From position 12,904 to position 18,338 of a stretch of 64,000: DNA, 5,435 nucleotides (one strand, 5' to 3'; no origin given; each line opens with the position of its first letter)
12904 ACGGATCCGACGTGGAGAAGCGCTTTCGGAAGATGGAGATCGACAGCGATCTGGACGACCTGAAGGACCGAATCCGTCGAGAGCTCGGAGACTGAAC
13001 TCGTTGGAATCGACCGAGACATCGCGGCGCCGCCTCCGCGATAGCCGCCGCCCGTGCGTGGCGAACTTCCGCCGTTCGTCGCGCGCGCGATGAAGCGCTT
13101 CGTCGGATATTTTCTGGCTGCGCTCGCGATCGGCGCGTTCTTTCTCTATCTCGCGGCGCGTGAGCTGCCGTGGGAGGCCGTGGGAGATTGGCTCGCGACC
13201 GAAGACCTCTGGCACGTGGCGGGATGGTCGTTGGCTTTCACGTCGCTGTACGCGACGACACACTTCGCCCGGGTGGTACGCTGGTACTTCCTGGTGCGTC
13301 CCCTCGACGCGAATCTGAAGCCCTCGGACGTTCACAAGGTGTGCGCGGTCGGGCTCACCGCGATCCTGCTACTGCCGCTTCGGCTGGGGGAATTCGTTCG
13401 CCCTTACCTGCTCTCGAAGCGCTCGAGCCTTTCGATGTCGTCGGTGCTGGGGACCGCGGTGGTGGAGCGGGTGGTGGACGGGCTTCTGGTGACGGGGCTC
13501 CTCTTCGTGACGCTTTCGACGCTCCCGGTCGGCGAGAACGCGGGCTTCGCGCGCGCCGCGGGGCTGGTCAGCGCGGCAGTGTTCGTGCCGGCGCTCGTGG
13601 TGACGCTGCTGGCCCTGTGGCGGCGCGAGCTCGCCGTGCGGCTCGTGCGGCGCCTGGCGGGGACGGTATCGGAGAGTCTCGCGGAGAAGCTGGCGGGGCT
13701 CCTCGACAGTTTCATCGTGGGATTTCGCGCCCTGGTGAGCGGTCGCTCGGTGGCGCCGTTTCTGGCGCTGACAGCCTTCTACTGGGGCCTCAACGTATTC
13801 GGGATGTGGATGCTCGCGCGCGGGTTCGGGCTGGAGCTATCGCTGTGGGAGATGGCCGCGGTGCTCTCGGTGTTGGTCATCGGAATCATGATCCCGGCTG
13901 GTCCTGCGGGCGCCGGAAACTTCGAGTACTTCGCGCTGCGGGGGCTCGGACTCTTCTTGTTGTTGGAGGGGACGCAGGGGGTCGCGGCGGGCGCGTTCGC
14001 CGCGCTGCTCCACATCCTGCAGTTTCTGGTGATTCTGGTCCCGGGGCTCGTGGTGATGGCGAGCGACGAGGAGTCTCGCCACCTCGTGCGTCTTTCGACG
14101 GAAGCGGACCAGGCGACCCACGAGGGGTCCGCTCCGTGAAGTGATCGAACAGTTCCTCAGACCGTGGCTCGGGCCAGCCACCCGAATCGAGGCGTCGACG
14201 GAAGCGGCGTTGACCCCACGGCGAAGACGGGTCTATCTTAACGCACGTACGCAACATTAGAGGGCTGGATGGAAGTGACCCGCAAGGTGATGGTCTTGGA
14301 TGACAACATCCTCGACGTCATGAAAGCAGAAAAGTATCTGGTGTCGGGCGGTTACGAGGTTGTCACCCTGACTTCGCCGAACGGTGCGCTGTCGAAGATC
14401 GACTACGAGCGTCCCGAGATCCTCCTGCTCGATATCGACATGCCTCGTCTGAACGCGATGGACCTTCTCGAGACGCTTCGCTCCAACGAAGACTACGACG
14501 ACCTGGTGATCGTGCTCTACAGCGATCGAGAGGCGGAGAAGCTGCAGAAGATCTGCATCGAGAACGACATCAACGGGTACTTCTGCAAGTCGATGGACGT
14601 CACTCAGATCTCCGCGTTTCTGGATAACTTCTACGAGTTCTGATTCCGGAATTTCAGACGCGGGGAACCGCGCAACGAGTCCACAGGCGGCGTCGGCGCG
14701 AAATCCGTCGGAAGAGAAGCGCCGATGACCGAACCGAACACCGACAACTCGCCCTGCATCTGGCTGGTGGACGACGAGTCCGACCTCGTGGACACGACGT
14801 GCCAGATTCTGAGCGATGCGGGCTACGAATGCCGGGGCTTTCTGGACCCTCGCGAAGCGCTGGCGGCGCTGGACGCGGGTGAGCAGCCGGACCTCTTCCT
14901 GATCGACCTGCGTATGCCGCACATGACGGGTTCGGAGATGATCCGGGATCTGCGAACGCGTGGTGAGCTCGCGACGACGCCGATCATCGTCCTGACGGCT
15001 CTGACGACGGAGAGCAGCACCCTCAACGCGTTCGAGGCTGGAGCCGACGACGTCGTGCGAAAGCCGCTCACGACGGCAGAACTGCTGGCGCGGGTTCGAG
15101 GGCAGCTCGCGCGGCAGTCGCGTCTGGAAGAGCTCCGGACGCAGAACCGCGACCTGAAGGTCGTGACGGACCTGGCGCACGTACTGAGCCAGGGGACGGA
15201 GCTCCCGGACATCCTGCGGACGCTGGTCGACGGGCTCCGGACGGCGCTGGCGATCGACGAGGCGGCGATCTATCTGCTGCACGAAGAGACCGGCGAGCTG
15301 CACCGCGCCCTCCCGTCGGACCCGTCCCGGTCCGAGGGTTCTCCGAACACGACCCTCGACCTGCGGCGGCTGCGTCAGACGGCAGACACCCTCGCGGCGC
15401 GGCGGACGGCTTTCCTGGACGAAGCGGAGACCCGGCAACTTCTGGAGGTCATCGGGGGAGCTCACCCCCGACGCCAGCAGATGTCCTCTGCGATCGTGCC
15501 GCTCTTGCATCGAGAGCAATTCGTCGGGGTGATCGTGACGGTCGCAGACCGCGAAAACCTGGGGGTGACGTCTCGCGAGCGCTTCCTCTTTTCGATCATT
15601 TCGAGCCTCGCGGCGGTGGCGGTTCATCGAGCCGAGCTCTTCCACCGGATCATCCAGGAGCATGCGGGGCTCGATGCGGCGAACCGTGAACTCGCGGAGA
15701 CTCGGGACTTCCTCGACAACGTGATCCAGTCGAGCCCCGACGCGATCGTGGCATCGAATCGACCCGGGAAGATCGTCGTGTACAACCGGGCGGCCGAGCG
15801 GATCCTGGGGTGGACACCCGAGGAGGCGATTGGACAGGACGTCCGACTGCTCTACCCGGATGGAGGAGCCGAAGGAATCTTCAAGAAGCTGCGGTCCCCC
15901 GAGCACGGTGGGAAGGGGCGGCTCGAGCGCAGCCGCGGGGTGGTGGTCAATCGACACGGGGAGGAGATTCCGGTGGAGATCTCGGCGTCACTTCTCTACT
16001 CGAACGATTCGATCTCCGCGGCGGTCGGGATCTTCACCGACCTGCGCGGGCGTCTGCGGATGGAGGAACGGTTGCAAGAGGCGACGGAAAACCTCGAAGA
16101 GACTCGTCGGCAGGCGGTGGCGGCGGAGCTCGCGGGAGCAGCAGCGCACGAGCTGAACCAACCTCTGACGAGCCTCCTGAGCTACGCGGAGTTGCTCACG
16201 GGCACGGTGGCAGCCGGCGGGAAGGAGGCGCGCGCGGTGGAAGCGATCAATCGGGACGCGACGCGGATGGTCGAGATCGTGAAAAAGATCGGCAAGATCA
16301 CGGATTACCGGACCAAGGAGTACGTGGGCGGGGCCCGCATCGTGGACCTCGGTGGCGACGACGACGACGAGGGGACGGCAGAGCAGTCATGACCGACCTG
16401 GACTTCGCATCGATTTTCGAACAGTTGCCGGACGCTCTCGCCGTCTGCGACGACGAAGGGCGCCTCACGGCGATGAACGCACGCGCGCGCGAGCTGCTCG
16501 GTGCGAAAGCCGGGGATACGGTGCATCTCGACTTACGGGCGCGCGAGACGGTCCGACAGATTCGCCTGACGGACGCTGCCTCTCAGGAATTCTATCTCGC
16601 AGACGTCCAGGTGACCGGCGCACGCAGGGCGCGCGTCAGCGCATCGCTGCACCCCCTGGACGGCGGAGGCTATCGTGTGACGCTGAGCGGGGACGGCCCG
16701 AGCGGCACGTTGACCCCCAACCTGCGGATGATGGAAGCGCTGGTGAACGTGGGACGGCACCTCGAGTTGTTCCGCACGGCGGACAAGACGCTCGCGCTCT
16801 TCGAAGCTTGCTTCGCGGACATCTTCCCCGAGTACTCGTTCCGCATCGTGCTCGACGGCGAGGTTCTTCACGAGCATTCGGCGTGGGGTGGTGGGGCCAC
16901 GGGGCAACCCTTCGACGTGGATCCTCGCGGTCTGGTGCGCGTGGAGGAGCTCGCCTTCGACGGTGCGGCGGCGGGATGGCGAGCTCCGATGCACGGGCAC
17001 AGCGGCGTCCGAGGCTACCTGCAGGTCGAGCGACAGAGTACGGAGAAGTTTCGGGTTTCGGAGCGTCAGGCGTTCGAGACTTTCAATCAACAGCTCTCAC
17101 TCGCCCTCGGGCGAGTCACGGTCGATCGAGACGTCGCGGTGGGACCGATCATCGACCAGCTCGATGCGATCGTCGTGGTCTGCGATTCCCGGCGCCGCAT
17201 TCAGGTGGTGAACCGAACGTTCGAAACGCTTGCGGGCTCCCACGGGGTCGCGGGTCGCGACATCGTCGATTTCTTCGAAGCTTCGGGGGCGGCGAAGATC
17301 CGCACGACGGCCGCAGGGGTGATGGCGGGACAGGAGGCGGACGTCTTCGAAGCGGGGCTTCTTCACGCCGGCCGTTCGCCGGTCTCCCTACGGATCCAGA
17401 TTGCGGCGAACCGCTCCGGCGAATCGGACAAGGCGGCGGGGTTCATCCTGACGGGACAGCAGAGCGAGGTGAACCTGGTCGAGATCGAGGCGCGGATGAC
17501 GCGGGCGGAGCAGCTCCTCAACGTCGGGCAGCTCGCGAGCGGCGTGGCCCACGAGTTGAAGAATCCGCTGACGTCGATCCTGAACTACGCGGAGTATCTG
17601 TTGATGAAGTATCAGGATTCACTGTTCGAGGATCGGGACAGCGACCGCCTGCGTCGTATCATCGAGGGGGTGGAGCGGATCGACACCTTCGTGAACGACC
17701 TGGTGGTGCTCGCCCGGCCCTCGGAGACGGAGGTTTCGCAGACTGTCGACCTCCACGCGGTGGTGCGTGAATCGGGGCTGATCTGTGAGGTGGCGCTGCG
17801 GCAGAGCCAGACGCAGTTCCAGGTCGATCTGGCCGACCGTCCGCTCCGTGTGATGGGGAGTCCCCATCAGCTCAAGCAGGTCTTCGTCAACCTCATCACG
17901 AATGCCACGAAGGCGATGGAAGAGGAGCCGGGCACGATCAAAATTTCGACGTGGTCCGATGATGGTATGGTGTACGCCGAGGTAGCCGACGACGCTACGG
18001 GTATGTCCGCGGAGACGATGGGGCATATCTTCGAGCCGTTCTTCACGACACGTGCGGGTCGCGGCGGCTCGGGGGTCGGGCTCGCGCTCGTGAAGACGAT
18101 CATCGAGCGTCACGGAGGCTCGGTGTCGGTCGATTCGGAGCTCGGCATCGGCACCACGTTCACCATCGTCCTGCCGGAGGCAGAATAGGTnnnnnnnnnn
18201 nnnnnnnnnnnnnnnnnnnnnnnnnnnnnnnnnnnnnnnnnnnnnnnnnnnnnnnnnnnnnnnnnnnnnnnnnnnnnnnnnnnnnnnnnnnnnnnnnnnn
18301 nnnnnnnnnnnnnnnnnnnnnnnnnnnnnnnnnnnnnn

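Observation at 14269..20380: Translationally coupled two-component operon that ends in a membrane-anchored second GrpE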

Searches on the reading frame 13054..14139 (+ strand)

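Call 59: search_protein_families(library=pfam, proteins=[window:13054-14139:+], max_evalue=0.01)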
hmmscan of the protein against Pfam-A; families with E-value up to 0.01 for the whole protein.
window:13054-14139:+ (361 aa): 1 family
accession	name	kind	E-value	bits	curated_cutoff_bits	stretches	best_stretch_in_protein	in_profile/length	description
PF03706.18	LPG_synthase_TM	-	1.4e-34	120.4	33.4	1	21-331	2-302/302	Lysylphosphatidylglycerol synthase TM region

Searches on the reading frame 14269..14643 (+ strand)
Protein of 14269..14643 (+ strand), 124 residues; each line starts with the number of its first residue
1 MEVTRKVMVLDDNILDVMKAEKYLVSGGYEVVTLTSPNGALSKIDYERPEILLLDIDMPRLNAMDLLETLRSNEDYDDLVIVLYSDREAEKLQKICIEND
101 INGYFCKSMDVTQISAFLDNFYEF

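Call 4: search_protein_families(library=pfam, proteins=[window:14269-14643:+], max_evalue=1)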
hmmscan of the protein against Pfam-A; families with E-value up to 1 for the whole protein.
window:14269-14643:+ (124 aa): 4 families
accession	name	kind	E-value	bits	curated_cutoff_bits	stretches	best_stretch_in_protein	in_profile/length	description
PF00072.30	Response_reg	-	9.3e-14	52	30.2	1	7-116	1-108/111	Response regulator receiver domain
PF20527.3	DUF6742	-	0.042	13.8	27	1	95-119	9-29/43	Domain of unknown function (DUF6742)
PF11823.13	Se_S_carrier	-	0.12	12.3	25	0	13-38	8-33/69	Putative Se/S carrier protein-like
PF23013.2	IML1_N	-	0.13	12.9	27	1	47-105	16-77/89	IML1 N-terminal double psi beta barrel domain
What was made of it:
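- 14269..14643 (+): P1: stand-alone CheY-like receiver (124 aa). PF00072, 52 bits (call 4).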

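Call 5: search_protein_families(library=ncbifam, proteins=[window:14269-14643:+], max_evalue=0.1)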
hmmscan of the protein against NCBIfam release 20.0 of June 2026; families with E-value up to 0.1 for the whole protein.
window:14269-14643:+ (124 aa): 84 families (the best 25 are shown)
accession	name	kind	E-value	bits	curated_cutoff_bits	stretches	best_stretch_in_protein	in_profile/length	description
NF038297.2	hybrid_HK_HrmK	equivalog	1.1e-11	44.1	725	1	4-119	490-605/607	hybrid histidine kinase/response regulator HrmK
NF052313.1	T9SS_RR_PorX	equivalog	8.9e-11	41.2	300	1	6-115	2-109/513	T9SS response regulator signal transducer PorX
NF007419.0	PRK09958.1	equivalog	1.1e-10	41.4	251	1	7-118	3-113/204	acid-sensing system DNA-binding response regulator EvgA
TIGR02154.1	PhoB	equivalog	2.9e-09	36.6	296.2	1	4-116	2-114/226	phosphate regulon transcriptional regulator PhoB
NF007969.0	PRK10693.1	equivalog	1.5e-08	34.1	329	1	3-87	6-90/337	two-component system response regulator RssB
NF008034.0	PRK10766.1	equivalog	3.2e-08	33.3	275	1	4-114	2-109/231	two-component system response regulator TorR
NF040534.1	resp_reg_YycF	equivalog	3.2e-08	33.1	340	1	5-109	1-102/231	response regulator YycF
TIGR02875.1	spore_0_A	equivalog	3.5e-08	33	200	1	6-117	4-117/262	sporulation transcription factor Spo0A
NF045717.1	DVU0259_DivK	exception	7.9e-08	32.5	160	1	4-92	2-90/117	DVU0259 family response regulator domain-containing protein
NF007135.0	PRK09581.1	equivalog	1.4e-07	30.7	474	1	4-83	2-81/457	PleD family two-component system response regulator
TIGR02956.1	TMAO_torS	equivalog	1.9e-07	29.6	676.5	1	5-80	702-778/967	TMAO reductase system sensor histidine kinase/response regulator TorS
NF007935.0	PRK10651.1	equivalog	2.3e-07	30.2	250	1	37-114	41-116/216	two-component system response regulator NarL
NF047793.1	ResRegPgtA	equivalog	2.8e-07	29.7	650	1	5-76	6-77/414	two-component system response regulator PgtA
NF053854.1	RespRegPhoBBctds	equivalog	3.2e-07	29.9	270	1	8-109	2-102/225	two-component system response regulator PhoB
NF011874.0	PRK15347.1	equivalog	4.3e-07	28.4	852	1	6-119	692-807/921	two component system sensor kinase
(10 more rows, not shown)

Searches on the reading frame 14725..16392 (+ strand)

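Call 4: search_protein_families(library=pfam, proteins=[window:14725-16392:+], max_evalue=1)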
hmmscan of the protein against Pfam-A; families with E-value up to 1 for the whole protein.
window:14725-16392:+ (555 aa): 10 families
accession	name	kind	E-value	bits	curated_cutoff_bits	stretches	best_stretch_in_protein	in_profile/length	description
PF00072.30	Response_reg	-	2.2e-23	83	30.2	1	12-125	1-111/111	Response regulator receiver domain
PF00989.32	PAS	-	8.3e-15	55.2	22.6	1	329-439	2-112/113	PAS fold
PF13426.13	PAS_9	-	2.1e-09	38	27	1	338-440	1-101/103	PAS domain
PF00512.31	HisKA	-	4e-09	36.8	26.9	1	468-522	4-57/66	His Kinase A (phospho-acceptor) domain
PF01590.32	GAF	-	5.4e-08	33.9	22.4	1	160-300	2-133/133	GAF domain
PF13185.12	GAF_2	-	3.2e-07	31.1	28.6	1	158-301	2-136/136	GAF domain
PF13492.12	GAF_3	-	8.1e-07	30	27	1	160-301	2-128/129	GAF domain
PF08448.16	PAS_4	-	1e-06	29.4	23.1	1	336-390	3-57/110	PAS fold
PF13188.13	PAS_8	-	9.5e-06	25.8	21.8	1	330-379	3-53/65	PAS domain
PF21695.3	GlnR_1st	-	0.096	13.1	27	1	47-125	34-108/111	Transcription regulator GlnR, N-terminal domain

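Call 5: search_protein_families(library=ncbifam, proteins=[window:14725-16392:+], max_evalue=0.1)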
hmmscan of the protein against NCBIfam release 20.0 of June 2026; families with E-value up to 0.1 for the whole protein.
window:14725-16392:+ (555 aa): 119 families (the best 25 are shown)
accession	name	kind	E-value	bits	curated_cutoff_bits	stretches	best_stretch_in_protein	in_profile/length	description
TIGR02154.1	PhoB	equivalog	1.5e-23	83.3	296.2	1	11-153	4-146/226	phosphate regulon transcriptional regulator PhoB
NF053854.1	RespRegPhoBBctds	equivalog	1.7e-22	79.9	270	1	12-142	1-129/225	two-component system response regulator PhoB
NF040689.1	MtrAB_MtrA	equivalog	8.7e-22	77.5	300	1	12-159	1-144/219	MtrAB system response regulator MtrA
NF008296.0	PRK11083.1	equivalog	1e-20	74.1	273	1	9-141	3-131/228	two-component system response regulator CreB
NF040534.1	resp_reg_YycF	equivalog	1.4e-19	70.3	340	1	12-144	3-133/231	response regulator YycF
NF045944.1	ResRegRpaBCyano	equivalog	6.1e-19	68.3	330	1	14-147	2-131/229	response regulator transcription factor RpaB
NF041733.1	resp_reg_CseB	equivalog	7.5e-19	68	350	1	12-147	3-139/228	two-component system response regulator CseB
NF041734.1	resp_reg_RppA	equivalog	1.2e-18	67.4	250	1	12-145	3-135/229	two-component system response regulator RppA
NF033117.2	vanR_ACDEGLN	exception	2.2e-18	66.7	350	1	12-143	1-128/226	VanR-ABDEGLN family response regulator transcription factor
NF000402.1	vanR-B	exception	2.2e-18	66.5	480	1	12-162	5-150/219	vancomycin resistance response regulator transcription factor VanR-B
NF008468.0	PRK11360.1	equivalog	3.3e-18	65.4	646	1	321-522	261-451/616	two-component system sensor histidine kinase AtoS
TIGR00229.1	sensory_box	domain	3.9e-18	65.8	22.9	1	325-450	2-126/126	PAS domain S-box protein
NF033120.0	vanR_FM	exception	1.1e-17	64.4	460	1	12-143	6-133/231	vancomycin resistance response regulator transcription factor, VanR-F/VanR-M family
NF010076.0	PRK13557.1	subfamily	1.6e-17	63.2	631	1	10-128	416-533/540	histidine kinase famiy protein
TIGR01387.1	cztR_silR_copR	subfamily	6.5e-17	61.9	279.2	1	12-149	1-135/218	heavy metal response regulator transcription factor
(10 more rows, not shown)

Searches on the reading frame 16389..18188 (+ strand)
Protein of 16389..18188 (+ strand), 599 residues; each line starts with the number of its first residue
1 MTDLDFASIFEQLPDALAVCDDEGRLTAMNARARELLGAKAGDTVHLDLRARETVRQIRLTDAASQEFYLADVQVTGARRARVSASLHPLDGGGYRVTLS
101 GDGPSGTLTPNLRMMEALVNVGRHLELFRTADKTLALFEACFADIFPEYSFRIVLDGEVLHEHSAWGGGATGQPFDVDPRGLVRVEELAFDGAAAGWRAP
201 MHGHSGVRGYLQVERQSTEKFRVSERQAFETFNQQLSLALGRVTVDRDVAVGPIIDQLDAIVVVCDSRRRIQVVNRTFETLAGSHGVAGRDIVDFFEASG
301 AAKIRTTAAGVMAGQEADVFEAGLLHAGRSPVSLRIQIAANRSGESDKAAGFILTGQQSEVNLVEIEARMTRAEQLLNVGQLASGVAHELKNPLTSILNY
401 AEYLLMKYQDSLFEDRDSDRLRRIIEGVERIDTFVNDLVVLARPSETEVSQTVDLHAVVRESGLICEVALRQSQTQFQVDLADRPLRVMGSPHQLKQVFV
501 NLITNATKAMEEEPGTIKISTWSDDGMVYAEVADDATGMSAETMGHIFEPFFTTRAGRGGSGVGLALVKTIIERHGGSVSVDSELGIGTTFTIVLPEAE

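Call 4: search_protein_families(library=pfam, proteins=[window:16389-18188:+], max_evalue=1)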
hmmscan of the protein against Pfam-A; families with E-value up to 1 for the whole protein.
window:16389-18188:+ (599 aa): 10 families
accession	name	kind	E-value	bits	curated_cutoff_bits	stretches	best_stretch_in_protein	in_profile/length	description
PF02518.31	HATPase_c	-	4e-26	92.1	26.4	1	491-598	2-110/111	Histidine kinase-, DNA gyrase B-, and HSP90-like ATPase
PF13188.13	PAS_8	-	1.1e-12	47.8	21.8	2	6-55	3-47/65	PAS domain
PF00512.31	HisKA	-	2.2e-12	47.3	26.9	1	380-444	3-63/66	His Kinase A (phospho-acceptor) domain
PF08448.16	PAS_4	-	1.4e-10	41.8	23.1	2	10-44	1-35/110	PAS fold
PF13426.13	PAS_9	-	1.2e-07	32.4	27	1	259-355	2-97/103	PAS domain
PF00989.32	PAS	-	1.3e-07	32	22.6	2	5-49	2-46/113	PAS fold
PF14501.12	HATPase_c_5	-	1.4e-05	25.4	22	1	493-584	4-91/102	GHKL domain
PF12860.13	PAS_7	-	8.3e-05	23.1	27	1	10-59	1-49/115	PAS fold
PF13581.12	HATPase_c_2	-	0.0044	17.5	27.4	1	502-575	43-112/127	Histidine kinase-like ATPase domain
PF24820.1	Diguanyl_cycl_sensor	-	0.13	12.6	28.1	0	11-41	3-33/109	Diguanylate cyclase-like sensor domain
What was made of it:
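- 16389..18188 (+): P3: soluble PAS-PAS-HisKA-HATPase_c histidine kinase (599 aa); ATGA overlap with P2. Pfam HATPase_c 92 bits, HisKA 47, PAS_8 48 (call 4).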

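Call 5: search_protein_families(library=ncbifam, proteins=[window:16389-18188:+], max_evalue=0.1)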
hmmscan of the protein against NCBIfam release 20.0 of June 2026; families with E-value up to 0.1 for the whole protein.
window:16389-18188:+ (599 aa): 85 families (the best 25 are shown)
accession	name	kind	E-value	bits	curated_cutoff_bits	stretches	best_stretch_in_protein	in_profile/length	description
NF008468.0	PRK11360.1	equivalog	3.4e-64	217.3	646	1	254-597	273-608/616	two-component system sensor histidine kinase AtoS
NF010411.0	PRK13837.1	equivalog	9.1e-49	166.2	647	1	359-597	430-675/828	two-component system VirA-like sensor kinase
NF007688.0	PRK10364.1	equivalog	4.2e-48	164.3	479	1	365-597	226-451/460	two-component system sensor histidine kinase ZraS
NF052574.1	HisKinEspCMyxo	equivalog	1.1e-45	156.1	1200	1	264-599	303-639/785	serine histidine kinase EspC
NF046044.1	PnpS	equivalog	4e-42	144.6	400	1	250-596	56-390/390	two-component system histidine kinase PnpS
TIGR02966.1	phoR_proteo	equivalog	5e-42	144.1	334.2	1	256-594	13-332/333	phosphate regulon sensor histidine kinase PhoR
NF046020.1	HisKinCckABruc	equivalog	4.5e-35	120.8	1000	1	364-597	465-707/868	cell cycle histidine kinase CckA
NF052573.1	HisKinEspAMyxo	equivalog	7e-35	120.2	1400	1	365-596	370-610/755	serine histidine kinase EspA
NF038348.1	T2SS_HK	subfamily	1.1e-34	119.8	450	2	424-596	404-572/574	histidine kinase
NF053867.1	SprKinKinDBac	equivalog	2.1e-33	115.5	775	1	372-598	279-498/500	sporulation kinase KinD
NF033092.0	HK_WalK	equivalog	6.5e-32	110.9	725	1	382-596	375-593/594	cell wall metabolism sensor histidine kinase WalK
NF041777.1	sens_FixL_Rhizob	equivalog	3.3e-31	108.5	850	1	336-598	216-482/485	sensor protein FixL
NF047497.1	HK_LIC_12097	equivalog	4.6e-31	107.9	500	1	365-596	136-365/367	LIC_12097 family sensor histidine kinase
NF041735.1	hist_kin_RppB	equivalog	5.7e-29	101.2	400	1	380-596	217-438/438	two-component system sensor histidine kinase RppB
NF046026.1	HisKinCckACaul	equivalog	2.8e-28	98.4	1000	1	270-598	207-533/678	cell cycle histidine kinase CckA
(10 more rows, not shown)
